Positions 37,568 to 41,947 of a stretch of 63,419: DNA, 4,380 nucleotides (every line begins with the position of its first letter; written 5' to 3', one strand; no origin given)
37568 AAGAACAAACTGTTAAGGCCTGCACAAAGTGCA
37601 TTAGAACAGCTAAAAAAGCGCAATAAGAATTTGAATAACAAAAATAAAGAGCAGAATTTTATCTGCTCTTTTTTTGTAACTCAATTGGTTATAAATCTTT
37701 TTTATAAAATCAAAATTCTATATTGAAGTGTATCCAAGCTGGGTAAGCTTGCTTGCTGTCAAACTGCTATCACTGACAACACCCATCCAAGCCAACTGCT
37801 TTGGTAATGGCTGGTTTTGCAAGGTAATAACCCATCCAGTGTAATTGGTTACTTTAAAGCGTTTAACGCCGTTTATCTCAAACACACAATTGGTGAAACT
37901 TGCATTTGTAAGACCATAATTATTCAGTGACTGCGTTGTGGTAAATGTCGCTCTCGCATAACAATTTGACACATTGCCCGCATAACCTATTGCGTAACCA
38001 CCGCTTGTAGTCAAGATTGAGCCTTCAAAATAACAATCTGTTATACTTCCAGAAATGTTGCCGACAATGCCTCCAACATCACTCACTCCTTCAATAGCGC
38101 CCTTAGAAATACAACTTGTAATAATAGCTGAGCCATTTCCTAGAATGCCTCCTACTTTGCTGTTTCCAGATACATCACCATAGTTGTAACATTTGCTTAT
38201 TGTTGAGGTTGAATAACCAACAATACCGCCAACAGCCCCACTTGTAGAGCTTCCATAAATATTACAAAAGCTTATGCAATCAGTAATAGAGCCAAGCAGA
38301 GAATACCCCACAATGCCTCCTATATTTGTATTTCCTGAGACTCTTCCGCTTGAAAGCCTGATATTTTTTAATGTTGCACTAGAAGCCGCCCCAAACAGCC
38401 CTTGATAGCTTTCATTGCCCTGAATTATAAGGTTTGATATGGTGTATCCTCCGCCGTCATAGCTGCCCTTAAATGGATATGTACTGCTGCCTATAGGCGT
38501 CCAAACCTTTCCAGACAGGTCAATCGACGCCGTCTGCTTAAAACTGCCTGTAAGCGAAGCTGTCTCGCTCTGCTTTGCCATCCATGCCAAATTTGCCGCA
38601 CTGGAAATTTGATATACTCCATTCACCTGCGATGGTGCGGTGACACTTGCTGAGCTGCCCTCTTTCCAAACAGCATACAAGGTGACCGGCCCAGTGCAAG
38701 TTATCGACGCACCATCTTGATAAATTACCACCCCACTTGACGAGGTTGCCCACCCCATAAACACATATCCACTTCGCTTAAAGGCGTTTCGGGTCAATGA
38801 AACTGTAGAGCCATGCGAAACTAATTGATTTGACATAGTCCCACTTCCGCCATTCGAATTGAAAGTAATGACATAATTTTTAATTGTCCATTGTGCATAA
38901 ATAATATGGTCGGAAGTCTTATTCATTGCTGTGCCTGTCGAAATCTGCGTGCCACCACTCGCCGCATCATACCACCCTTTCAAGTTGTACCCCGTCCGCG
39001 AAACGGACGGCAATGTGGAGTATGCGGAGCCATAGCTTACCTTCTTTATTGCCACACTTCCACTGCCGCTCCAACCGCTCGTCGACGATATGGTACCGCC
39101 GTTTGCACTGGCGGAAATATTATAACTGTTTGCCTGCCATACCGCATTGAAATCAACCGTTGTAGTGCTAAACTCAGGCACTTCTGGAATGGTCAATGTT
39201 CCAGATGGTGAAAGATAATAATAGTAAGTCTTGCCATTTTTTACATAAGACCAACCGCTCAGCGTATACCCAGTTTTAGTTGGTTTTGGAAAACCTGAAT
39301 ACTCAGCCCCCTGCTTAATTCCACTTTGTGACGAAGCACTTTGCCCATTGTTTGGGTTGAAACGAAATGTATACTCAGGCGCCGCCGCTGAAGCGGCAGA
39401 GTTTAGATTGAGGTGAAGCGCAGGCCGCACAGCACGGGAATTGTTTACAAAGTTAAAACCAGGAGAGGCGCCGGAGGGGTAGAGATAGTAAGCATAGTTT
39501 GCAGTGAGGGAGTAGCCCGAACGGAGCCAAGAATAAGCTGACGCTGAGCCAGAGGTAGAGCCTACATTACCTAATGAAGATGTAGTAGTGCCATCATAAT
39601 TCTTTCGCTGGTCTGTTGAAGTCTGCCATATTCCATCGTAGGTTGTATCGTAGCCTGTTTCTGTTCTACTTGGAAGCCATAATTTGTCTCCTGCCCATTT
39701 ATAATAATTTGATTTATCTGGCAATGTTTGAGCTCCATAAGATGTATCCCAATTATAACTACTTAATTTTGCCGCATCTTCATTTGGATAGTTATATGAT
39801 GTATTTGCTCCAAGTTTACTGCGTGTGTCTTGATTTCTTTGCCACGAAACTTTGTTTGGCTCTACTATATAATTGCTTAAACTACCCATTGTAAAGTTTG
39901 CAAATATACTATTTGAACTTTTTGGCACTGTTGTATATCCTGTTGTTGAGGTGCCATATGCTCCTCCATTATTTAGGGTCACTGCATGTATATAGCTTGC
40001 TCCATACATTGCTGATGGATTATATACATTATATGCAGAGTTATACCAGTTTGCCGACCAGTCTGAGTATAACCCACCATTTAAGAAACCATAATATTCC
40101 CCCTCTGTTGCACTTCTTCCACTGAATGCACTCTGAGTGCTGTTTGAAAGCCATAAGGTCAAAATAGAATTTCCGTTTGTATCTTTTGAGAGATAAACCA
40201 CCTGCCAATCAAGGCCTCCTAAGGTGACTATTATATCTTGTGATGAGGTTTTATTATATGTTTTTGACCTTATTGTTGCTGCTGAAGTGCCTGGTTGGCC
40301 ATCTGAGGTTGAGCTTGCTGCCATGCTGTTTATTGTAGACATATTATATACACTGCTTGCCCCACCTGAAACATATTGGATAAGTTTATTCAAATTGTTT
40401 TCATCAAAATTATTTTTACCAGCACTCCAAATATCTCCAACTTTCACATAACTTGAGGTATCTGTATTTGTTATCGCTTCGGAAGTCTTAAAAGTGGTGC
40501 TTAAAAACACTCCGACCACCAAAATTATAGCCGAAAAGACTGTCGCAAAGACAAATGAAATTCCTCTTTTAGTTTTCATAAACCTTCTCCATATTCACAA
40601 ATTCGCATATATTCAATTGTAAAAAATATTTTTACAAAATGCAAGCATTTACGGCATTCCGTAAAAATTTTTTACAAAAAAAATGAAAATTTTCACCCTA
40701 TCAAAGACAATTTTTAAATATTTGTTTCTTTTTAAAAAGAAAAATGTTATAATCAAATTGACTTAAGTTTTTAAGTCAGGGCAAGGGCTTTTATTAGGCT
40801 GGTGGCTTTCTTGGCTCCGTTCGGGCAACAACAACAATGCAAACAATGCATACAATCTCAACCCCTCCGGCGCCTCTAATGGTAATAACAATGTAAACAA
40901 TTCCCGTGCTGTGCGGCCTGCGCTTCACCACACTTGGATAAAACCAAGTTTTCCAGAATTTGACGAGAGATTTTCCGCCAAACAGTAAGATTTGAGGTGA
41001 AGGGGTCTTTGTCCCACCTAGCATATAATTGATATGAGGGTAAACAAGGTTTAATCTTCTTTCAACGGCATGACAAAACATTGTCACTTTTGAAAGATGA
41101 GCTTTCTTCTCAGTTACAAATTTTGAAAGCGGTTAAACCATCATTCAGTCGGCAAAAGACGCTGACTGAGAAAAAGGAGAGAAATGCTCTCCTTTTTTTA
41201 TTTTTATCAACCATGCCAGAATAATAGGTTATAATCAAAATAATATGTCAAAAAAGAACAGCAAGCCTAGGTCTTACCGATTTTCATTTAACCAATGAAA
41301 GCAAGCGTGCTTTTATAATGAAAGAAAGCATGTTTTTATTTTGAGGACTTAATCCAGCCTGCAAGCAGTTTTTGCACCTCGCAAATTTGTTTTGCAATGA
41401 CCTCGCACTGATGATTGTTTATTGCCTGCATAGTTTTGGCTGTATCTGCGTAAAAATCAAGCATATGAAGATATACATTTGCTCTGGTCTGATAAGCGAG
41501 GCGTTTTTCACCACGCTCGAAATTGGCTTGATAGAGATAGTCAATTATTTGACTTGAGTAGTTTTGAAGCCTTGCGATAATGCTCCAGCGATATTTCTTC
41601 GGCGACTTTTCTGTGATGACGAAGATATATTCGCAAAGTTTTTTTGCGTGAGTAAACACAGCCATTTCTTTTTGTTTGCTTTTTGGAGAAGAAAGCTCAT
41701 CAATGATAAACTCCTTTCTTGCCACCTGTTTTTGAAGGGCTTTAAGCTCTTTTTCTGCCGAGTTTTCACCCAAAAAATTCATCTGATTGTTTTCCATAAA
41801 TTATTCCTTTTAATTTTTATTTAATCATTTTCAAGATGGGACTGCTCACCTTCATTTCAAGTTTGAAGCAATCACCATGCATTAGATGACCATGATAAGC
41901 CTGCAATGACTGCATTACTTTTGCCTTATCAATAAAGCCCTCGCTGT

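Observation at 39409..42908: Complete diversity-generating retroelement with adenine-specific TR-to-VR divergence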

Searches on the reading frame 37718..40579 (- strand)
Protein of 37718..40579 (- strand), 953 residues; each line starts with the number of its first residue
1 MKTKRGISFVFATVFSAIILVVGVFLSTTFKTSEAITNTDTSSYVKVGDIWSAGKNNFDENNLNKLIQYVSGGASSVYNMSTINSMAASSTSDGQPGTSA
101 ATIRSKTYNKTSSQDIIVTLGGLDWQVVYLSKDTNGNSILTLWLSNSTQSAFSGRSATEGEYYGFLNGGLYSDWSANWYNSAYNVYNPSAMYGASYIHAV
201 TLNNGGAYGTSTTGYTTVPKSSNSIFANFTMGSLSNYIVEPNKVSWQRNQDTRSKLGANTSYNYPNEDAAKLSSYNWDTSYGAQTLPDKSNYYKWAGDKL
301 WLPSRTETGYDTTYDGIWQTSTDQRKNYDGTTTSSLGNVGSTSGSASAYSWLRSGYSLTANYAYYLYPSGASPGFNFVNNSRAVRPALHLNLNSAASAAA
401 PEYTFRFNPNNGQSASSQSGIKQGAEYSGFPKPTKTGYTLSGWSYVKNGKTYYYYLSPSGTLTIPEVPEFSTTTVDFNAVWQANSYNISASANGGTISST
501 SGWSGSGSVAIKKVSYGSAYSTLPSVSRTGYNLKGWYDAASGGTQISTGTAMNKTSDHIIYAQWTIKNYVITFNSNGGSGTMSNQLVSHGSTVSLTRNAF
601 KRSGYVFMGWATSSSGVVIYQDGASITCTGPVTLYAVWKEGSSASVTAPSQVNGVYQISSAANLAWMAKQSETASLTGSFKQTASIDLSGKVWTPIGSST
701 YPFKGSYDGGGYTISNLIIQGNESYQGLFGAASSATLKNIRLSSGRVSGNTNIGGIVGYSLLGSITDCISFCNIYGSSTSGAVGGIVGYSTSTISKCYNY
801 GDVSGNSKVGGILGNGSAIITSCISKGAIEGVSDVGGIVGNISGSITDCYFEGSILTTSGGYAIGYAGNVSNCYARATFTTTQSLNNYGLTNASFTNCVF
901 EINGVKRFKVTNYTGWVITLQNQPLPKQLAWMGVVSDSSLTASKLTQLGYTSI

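Call 5: search_protein_families(library=pfam, proteins=[window:37718-40579:-], max_evalue=0.01)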
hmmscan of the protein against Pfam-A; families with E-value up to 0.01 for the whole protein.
window:37718-40579:- (953 aa): 3 families
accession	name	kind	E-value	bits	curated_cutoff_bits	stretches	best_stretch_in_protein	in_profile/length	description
PF09479.16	Flg_new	-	3.2e-32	110.9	27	3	569-637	1-65/65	Listeria-Bacteroides repeat domain (List_Bact_rpt)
PF07581.17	Glug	-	2e-08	34.6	20.5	1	833-855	3-27/28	The GLUG motif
PF19789.6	DUF6273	-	4.7e-07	30.3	23.5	1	298-391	83-171/172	Domain of unknown function (DUF6273)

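Call 12: search_protein_families(library=ncbifam, proteins=[window:37718-40579:-], max_evalue=0.01)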
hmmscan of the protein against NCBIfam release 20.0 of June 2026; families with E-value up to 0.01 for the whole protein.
window:37718-40579:- (953 aa): 3 families
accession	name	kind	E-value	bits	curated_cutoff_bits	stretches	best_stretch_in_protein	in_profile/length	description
NF033188.1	internalin_H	exception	3.1e-11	42.6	1050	1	527-647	373-489/548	InlH/InlC2 family class 1 internalin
NF033189.1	internalin_A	exception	6.6e-10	37.9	1600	1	510-693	508-684/799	class 1 internalin InlA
TIGR02543.1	List_Bact_rpt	repeat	4.8e-09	36.4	20.95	2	602-640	3-42/44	TIGR02543 family repeat protein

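Call 20: list_cluster_members(proteins=[window:37718-40579:-, window:41817-42908:-, window:43244-46201:-])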
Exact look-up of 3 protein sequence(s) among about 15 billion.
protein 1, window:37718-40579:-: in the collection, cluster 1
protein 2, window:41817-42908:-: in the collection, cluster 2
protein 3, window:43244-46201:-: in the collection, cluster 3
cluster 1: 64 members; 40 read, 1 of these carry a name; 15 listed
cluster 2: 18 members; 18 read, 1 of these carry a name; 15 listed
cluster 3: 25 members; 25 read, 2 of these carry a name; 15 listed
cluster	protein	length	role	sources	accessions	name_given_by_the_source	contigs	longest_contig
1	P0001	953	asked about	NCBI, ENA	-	-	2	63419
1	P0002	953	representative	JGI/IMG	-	-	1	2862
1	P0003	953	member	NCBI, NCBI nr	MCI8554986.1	MAG: InlB B-repeat-containing protein [Clostridia bacterium] | InlB B-repeat-containing protein [Clostridia bacterium]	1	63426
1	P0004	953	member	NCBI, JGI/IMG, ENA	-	-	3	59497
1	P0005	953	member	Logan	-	-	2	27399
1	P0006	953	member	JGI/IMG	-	-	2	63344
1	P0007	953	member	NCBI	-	-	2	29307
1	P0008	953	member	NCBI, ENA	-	-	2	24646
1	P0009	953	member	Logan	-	-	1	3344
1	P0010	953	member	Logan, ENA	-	-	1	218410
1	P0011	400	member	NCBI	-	-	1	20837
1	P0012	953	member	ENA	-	-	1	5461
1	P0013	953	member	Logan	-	-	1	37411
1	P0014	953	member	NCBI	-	-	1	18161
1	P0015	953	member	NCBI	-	-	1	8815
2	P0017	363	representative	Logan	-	-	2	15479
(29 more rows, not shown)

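Call 40: search_solved_structures(query=window:37718-40579:-, max_evalue=0.1)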
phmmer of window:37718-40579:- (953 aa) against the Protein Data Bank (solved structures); distinct sequences matched with E-value up to 0.1: 1.
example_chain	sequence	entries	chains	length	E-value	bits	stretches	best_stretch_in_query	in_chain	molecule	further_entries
2y5p_A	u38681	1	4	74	0.033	15.5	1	500-564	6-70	INTERNALIN B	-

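Call 72: find_encoding_contigs(protein=P0017, flank=6000, max_places=4)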
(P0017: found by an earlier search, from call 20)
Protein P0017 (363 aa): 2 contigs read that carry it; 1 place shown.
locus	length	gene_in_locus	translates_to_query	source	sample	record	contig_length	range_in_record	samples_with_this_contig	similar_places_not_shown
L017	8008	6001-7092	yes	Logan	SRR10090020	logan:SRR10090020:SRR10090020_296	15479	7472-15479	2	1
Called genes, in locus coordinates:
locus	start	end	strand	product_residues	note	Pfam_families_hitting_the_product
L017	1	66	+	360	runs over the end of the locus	PF04055:Radical_SAM, PF13353:Fer4_12 (weak)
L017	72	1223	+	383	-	PF01979:Amidohydro_1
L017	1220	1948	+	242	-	PF00300:His_Phos_1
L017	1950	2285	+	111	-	PF00719:Pyrophosphatase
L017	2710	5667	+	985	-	PF09479:Flg_new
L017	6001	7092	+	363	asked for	PF00078:RVT_1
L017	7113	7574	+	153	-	PF22296:bAvd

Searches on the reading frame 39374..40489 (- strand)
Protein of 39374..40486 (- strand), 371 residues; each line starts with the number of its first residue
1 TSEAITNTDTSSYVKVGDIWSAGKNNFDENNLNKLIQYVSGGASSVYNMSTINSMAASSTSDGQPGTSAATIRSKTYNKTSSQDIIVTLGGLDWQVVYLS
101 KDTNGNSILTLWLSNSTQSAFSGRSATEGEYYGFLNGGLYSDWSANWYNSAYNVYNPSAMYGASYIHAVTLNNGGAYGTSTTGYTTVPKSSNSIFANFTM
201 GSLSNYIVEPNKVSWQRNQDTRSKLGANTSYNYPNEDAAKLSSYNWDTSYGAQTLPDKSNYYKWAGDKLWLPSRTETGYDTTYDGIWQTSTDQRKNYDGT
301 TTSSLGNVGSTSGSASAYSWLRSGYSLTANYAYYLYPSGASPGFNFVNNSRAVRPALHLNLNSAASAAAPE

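Call 46: find_homologous_proteins(query=window:39374-40486:-, max_evalue=0.00001)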
Query seq(371 aa) (371 aa): 84 proteins with E <= 0.00001 among 6724 candidates.
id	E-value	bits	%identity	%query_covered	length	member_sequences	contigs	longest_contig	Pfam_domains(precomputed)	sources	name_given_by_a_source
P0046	2.2e-114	400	46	98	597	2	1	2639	PF19789.7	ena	-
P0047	7.3e-107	376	40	94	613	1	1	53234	-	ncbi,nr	ncbi:MAG: hypothetical protein E7356_04265, partial [Clostridiales bacterium]|nr:hypothetical protei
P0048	7.0e-92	326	45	96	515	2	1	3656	PF19789.7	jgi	-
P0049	6.0e-91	323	50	97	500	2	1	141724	PF19789.7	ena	-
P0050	4.6e-88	314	72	64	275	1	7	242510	-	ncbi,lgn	-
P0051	4.6e-85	304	52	92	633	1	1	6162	PF19789.7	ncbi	-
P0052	6.1e-85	304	46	99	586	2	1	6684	-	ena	-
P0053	3.1e-79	285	46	96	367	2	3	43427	-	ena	-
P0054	3.8e-77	278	46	99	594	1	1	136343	-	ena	-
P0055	2.4e-76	275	46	97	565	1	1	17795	PF19789.7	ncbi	-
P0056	4.0e-75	271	46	96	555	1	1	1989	-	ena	-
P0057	4.6e-75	271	46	99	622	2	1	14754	-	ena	-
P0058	4.9e-74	268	45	94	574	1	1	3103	PF19789.7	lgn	-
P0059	5.5e-74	267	56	72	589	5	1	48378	PF19789.7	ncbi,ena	-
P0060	4.5e-73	264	50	77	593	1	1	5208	PF19789.7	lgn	-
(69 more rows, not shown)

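Call 58: predict_structure(alignment_id=A3)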
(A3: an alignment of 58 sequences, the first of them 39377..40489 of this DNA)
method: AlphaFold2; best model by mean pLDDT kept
length: 371 residues; sequences in the alignment: 58
mean_pLDDT: 92.2   pTM: 0.93
mean pLDDT of the five models: 92.2, 92.0, 92.0, 91.3, 90.6
residues with pLDDT >= 90: 296; 70-90: 56; 50-70: 17; < 50: 2
segments of 3 or more residues with pLDDT < 50: none
pLDDT, mean of each block of 10 residues (from residue 1): 56 92 96 96 81 96 91 95 96 98 98 96 96 96 96 95 98 97 97 96 98 94 79 91 80 89 97 95 87 86 84 93 96 95 95 98 96 72
secondary structure, 60 per line:
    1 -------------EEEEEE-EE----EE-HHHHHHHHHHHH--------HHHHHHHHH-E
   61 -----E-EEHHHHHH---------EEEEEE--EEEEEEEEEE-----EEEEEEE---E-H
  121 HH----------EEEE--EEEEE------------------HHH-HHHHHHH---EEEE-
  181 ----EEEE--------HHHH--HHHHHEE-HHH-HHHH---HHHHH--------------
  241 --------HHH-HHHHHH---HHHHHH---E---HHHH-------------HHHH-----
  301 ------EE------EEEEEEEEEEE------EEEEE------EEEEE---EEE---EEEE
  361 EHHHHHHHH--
elements in order: E14-19 H30-41 H50-58 H70-75 E85-90 E93-102 E108-114 E133-136 E139-143 H166-172 E176-179 E185-188 H197-200 H203-207 H215-218 H222-226 H253-258 H262-267 H275-278 H292-295 E315-325 E332-336 E343-347 E351-353 E357-361 H362-369

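Call 61: fold_search(model_id=the predicted structure, library=pdb)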
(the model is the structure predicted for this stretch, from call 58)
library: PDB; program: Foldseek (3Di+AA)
matches with E <= 10: 54; with E <= 0.001: 0
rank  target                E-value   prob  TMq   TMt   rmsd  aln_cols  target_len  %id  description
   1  9qa6                  5.4e-03  0.87  0.32  0.16   9.4       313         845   13  Cryo-EM structure of Thomasclavelia ramosa IgA peptidase (IgAse) active site mutant (S32-N876) (released 2025-06-25)
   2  4eps                  8.2e-01  0.21  0.10  0.07   2.7        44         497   16  Crystal structure of a fimbrial protein (BACOVA_04982) from Bacteroides ovatus ATCC 8483 at 1.85 A resolution (released 2012-06-13)
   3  7spq                  1.1e+00  0.04  0.14  0.16  15.3       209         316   11  Crystal structure of Burkholderia glumae toxoflavin biosynthesis protein ToxD (released 2023-05-10)
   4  8q4e_A                2.1e+00  0.25  0.11  0.30   1.4        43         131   12  Structure of Legionella pneumophila Lcl C-terminal domain (released 2023-12-27)
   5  1uas                  2.1e+00  0.01  0.08  0.08  13.0        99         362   14  Crystal structure of rice alpha-galactosidase (released 2003-07-01)
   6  8umo_J                4.7e+00  0.03  0.07  0.20   3.3        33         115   15  Murine CD94-NKG2A receptor in complex with Qa-1b presenting AMAPRTLLL (released 2024-01-17)
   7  7ml7_A                5.0e+00  0.01  0.09  0.04  11.5       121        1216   12  Structural basis for CSPG4 as a receptor for TcdB and a therapeutic target in Clostridioides difficile infection (released 2021-06-09)
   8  1fvu_B                5.3e+00  0.07  0.07  0.21   1.3        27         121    4  CRYSTAL STRUCTURE OF BOTROCETIN (released 2001-02-14)
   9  9nhs_G                6.0e+00  0.02  0.08  0.03  10.8        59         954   20  Cryo-EM structure of SIWI-piRNA-target(39-nt)-GTSF1-Maelstrom-Spindle-E complex (released 2025-09-17)
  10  1qi7                  6.0e+00  0.01  0.08  0.11  13.8       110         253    8  THE CRYSTAL STRUCTURE AT 2.0 A OF SAPORIN SO6, A RIBOSOME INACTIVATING PROTEIN FROM SAPONARIA OFFICINALIS (released 2000-06-05)
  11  1w4s                  6.4e+00  0.01  0.07  0.16   8.9        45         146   16  Crystal structure of the proximal BAH domain of polybromo (released 2005-04-27)
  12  9q9h_A                6.4e+00  0.01  0.07  0.06  13.7       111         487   15  Cryo-EM structure of human Mre11-Rad50 complex bound to DNA (released 2025-10-01)
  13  4lpc_D                6.4e+00  0.01  0.06  0.04  11.2        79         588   13  Crystal Structure of E.Coli Branching Enzyme in complex with maltoheptaose (released 2015-04-01)
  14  2fjr_A                6.4e+00  0.00  0.05  0.08  12.0        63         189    8  Crystal Structure of Bacteriophage 186 (released 2006-06-13)
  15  4nx0_C                6.8e+00  0.01  0.06  0.05   4.3        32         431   22  Crystal structure of Abp-WT, a GH27-b-L-arabinopyranosidase from Geobacillus stearothermophilus (released 2014-12-03)
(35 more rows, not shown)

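Call 62: fold_search(model_id=the predicted structure, library=viral)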
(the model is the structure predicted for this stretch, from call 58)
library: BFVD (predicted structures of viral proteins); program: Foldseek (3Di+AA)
matches with E <= 10: 126; with E <= 0.001: 3
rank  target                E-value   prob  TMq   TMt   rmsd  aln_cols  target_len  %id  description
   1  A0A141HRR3            2.4e-04  1.00  0.35  0.11   9.1       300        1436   16  (no name in the UniProt tables at hand)
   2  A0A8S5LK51            7.9e-04  0.96  0.25  0.25  13.7       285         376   14  DUF6273 domain-containing protein [Siphoviridae sp. ctnhN1]
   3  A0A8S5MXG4            9.5e-04  1.00  0.18  0.10   4.9       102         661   25  DUF6273 domain-containing protein [Siphoviridae sp. ct91l7]
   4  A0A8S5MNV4            2.7e-03  0.99  0.16  0.29   6.1       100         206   22  DUF6273 domain-containing protein [Myoviridae sp. ctI7W9]
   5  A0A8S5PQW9            3.1e-03  0.44  0.21  0.16  16.4       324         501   14  DUF6273 domain-containing protein [Podoviridae sp. ct8dV2]
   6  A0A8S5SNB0            3.7e-03  1.00  0.18  0.38   4.0        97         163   18  DUF6273 domain-containing protein [Siphoviridae sp. ctCb814]
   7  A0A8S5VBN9            5.8e-03  0.96  0.31  0.35   8.9       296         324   13  DUF6273 domain-containing protein [Myoviridae sp. ctbEa13]
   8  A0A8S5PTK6            5.8e-03  0.95  0.30  0.26   9.0       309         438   11  Uncharacterized protein [Myoviridae sp. ctzS633]
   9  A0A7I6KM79            7.8e-03  0.77  0.28  0.35   9.8       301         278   11  (no name in the UniProt tables at hand)
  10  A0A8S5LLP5            8.3e-03  0.41  0.20  0.12  15.7       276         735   14  Interferon alpha/beta receptor 1, Interferon I interferon signaling complex [Siphoviridae sp. ctvok7]
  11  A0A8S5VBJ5            9.4e-03  0.84  0.30  0.41  10.7       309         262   14  ATP-binding sugar transporter [Myoviridae sp. ctbEa13]
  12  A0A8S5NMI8            1.1e-02  0.98  0.18  0.25   5.0       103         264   14  Retinoblastoma-binding protein-like protein [Siphoviridae sp. ctGMq5]
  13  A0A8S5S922            1.1e-02  0.85  0.31  0.17  10.0       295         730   13  Tail-collar fiber protein [Caudovirales sp. ctTVN2]
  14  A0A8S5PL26            2.0e-02  0.91  0.31  0.24   8.3       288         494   12  DUF6273 domain-containing protein [Siphoviridae sp. ctOSJ35]
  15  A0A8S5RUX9            2.5e-02  0.69  0.32  0.22   9.9       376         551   10  (no name in the UniProt tables at hand)
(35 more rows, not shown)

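Call 66: search_protein_families(library=phrogs, proteins=[window:39377-40489:-], max_evalue=0.001)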
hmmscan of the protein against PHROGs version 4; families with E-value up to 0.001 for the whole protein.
window:39377-40489:- (371 aa): 0 families

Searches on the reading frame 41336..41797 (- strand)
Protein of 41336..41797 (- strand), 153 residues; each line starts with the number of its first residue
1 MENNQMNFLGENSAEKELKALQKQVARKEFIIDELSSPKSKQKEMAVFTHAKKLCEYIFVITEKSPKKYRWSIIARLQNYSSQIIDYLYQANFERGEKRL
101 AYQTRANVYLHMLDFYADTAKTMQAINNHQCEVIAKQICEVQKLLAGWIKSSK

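Call 5: search_protein_families(library=pfam, proteins=[window:41336-41797:-], max_evalue=0.01)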
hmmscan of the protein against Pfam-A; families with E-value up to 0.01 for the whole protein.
window:41336-41797:- (153 aa): 1 family
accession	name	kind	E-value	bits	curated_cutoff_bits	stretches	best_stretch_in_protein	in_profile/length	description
PF22296.2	bAvd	-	5.9e-12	46.5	40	1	51-151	7-106/107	bAvd-like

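Call 12: search_protein_families(library=ncbifam, proteins=[window:41336-41797:-], max_evalue=0.01)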
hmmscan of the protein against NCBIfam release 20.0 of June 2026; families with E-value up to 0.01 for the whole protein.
window:41336-41797:- (153 aa): 1 family
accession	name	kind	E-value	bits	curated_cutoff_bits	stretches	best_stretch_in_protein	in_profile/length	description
NF033474.1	DivGenRetAVD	equivalog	5.4e-15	55.6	80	1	45-150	1-104/104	diversity-generating retroelement protein Avd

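Call 39: search_solved_structures(query=window:41336-41797:-, max_evalue=1)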
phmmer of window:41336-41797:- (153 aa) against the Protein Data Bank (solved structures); distinct sequences matched with E-value up to 1: 1.
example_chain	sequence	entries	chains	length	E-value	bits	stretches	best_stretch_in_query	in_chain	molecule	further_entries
4dwl_A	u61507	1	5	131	0.38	14.3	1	44-150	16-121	Bbp7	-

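Call 66: search_protein_families(library=phrogs, proteins=[window:41336-41797:-], max_evalue=0.001)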
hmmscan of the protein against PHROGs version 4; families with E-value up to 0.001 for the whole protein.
window:41336-41797:- (153 aa): 1 family
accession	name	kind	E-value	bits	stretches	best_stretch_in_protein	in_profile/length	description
phrog_3206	-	DNA, RNA and nucleotide metabolism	4e-17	63.2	1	39-152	10-124/154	Avd protein of DGR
